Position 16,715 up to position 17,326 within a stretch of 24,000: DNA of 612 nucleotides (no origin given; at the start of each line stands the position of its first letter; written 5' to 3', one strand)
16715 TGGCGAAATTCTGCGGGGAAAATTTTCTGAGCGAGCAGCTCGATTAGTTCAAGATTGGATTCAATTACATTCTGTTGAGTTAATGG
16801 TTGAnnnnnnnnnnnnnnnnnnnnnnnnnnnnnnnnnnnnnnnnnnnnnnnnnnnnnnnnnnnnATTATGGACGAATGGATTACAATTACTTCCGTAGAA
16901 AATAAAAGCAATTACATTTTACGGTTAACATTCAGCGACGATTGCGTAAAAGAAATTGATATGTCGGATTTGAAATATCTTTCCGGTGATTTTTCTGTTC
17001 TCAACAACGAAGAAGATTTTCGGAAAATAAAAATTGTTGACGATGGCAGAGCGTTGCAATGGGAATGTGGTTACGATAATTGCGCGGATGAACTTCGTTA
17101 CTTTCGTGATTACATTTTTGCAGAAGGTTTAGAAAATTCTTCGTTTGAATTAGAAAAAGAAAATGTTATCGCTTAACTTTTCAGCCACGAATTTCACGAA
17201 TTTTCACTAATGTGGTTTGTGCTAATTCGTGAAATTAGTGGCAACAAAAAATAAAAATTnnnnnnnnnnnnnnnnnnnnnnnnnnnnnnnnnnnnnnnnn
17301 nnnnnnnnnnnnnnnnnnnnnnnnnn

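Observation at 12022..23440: Respiratory (nuoG-H-I) and M16 peptidase genes interleaved with seven TA-like two-gene cassettes in one co-oriented, terminator-free string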

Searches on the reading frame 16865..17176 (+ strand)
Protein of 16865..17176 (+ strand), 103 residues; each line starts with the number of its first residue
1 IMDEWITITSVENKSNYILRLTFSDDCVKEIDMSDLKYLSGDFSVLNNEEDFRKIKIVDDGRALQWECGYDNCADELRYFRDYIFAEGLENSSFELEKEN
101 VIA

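Call 4: search_protein_families(library=pfam, max_evalue=0.01, proteins=[window:16865-17176:+])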
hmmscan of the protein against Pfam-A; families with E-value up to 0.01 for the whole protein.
window:16865-17176:+ (103 aa): 1 family
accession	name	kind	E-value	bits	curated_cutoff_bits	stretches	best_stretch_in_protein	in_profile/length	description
PF10387.14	DUF2442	-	4.3e-08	33.7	23.9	1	8-78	1-67/72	Protein of unknown function (DUF2442)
